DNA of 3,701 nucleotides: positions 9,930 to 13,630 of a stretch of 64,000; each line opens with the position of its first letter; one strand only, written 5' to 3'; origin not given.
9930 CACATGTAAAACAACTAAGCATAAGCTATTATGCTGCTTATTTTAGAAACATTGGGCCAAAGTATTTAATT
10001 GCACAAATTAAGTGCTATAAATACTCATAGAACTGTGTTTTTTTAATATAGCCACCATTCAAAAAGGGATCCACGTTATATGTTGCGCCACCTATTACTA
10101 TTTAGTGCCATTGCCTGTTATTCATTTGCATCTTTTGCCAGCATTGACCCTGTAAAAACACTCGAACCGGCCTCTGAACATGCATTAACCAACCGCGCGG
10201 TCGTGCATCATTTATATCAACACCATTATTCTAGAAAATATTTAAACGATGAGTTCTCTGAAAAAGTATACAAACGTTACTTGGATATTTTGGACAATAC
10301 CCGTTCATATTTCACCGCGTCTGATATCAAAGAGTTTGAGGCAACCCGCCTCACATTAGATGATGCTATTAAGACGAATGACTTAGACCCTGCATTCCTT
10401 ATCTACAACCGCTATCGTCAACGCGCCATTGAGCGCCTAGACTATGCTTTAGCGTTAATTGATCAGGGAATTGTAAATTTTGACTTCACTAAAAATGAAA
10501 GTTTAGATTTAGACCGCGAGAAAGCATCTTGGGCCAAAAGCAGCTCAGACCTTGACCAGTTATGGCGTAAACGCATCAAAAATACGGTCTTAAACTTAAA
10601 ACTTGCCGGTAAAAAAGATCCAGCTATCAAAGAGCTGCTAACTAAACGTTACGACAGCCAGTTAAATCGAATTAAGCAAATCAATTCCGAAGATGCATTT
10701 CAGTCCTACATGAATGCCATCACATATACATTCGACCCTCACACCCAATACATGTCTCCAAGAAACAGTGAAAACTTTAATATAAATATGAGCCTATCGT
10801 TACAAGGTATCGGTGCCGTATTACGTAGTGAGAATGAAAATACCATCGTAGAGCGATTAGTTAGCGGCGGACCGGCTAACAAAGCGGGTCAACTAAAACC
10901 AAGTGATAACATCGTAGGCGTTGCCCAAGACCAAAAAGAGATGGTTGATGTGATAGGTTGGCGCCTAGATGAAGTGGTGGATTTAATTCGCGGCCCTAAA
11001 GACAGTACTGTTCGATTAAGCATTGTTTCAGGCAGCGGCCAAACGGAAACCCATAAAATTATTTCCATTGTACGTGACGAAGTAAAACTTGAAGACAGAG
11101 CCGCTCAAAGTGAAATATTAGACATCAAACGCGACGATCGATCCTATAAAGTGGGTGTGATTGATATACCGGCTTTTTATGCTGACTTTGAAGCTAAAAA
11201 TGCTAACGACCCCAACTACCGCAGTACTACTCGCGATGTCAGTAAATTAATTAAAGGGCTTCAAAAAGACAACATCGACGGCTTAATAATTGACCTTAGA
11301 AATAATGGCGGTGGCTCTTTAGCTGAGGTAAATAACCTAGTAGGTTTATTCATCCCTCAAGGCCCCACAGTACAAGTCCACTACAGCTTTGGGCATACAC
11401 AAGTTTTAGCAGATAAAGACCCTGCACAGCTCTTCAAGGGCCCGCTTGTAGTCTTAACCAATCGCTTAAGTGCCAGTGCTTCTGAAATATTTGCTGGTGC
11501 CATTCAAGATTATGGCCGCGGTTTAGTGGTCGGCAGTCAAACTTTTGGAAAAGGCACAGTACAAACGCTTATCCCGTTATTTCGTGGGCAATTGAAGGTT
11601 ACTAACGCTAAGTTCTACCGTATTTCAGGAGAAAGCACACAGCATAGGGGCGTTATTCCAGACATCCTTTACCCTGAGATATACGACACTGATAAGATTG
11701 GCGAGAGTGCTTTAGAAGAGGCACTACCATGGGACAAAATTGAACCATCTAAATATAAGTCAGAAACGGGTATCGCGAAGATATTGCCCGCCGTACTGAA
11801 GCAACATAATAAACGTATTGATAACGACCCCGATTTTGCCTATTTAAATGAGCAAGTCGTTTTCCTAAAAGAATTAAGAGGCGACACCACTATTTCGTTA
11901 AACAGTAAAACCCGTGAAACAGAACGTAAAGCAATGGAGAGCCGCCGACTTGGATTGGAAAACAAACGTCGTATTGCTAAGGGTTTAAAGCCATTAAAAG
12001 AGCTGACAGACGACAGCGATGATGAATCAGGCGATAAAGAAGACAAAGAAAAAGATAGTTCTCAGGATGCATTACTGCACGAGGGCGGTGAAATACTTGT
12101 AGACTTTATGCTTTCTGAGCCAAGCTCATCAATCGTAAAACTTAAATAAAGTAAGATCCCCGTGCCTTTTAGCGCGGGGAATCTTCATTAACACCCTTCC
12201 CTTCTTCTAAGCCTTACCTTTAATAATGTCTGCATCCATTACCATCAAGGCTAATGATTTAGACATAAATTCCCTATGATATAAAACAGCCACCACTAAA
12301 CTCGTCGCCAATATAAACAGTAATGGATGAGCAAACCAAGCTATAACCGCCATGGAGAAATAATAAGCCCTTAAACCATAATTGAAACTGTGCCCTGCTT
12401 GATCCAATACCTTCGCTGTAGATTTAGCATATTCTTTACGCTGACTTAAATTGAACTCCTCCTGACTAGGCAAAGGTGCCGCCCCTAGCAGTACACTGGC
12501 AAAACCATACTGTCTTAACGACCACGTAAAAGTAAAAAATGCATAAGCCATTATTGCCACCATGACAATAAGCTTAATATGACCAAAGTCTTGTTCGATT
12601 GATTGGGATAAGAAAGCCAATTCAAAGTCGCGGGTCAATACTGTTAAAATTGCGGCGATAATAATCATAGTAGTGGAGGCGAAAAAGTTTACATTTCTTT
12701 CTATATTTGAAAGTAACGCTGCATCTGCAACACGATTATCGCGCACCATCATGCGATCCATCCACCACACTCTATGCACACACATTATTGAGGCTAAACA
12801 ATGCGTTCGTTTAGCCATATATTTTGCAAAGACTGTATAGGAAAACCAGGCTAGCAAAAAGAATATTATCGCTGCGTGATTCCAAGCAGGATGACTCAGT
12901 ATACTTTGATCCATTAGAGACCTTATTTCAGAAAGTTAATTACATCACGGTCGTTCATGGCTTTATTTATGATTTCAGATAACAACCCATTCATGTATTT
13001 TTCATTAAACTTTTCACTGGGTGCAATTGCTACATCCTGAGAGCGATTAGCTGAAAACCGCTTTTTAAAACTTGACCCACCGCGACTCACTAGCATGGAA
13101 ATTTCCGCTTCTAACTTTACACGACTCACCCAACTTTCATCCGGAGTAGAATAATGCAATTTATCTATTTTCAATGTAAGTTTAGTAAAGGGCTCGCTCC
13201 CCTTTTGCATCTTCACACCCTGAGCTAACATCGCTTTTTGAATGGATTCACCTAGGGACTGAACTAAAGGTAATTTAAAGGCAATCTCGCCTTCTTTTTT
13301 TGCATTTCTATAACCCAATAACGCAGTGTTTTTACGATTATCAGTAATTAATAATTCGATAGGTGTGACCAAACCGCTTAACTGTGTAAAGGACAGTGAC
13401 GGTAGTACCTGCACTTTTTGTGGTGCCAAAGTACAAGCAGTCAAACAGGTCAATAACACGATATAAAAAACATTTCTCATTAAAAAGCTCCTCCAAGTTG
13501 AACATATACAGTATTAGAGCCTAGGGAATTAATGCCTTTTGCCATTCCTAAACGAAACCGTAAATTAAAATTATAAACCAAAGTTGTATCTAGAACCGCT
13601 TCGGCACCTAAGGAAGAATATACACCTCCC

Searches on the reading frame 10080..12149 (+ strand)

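Call 6: search_protein_families(library=pfam, proteins=[window:10080-12149:+], max_evalue=0.001)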
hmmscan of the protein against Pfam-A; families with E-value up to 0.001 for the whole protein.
window:10080-12149:+ (689 aa): 4 families
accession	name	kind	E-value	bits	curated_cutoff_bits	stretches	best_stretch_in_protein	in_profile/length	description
PF17804.6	TSP_NTD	-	9.9e-68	228.5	26.4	1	41-228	1-188/188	Tail specific protease N-terminal domain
PF03572.23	Peptidase_S41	-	1.3e-47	161.9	24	1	357-529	1-163/165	Peptidase family S41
PF11818.13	DUF3340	-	2.7e-40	138.5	28.6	1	535-677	1-154/155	C-terminal domain of tail specific protease (DUF3340)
PF00595.29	PDZ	-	1.2e-08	35.7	23.2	1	237-315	6-80/81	PDZ domain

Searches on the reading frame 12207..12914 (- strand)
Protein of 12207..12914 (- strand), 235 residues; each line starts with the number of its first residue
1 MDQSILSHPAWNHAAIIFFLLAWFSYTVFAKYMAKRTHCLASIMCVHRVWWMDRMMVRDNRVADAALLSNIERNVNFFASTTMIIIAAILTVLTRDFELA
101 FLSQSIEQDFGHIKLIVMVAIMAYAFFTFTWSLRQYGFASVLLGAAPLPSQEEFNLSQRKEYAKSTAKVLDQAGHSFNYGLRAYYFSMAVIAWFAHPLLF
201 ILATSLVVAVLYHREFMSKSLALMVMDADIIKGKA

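Call 6: search_protein_families(library=pfam, proteins=[window:12207-12914:-], max_evalue=0.001)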
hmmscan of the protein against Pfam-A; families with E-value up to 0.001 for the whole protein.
window:12207-12914:- (235 aa): 1 family
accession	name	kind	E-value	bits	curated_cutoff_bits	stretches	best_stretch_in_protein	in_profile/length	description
PF04654.17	DUF599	-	2.8e-57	194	27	1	15-219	2-210/211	Protein of unknown function, DUF599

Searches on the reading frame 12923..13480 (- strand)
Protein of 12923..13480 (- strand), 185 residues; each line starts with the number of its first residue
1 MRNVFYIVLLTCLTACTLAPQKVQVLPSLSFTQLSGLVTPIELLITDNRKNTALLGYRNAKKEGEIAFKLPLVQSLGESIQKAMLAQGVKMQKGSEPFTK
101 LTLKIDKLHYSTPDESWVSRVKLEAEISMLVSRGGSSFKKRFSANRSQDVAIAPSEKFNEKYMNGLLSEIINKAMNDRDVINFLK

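Call 6: search_protein_families(library=pfam, proteins=[window:12923-13480:-], max_evalue=0.001)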
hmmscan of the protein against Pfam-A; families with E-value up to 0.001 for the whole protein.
window:12923-13480:- (185 aa): 1 family
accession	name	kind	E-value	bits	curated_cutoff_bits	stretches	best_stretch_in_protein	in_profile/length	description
PF03923.18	Lipoprotein_16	-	9.6e-17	61.6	25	1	41-185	16-159/159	Uncharacterized lipoprotein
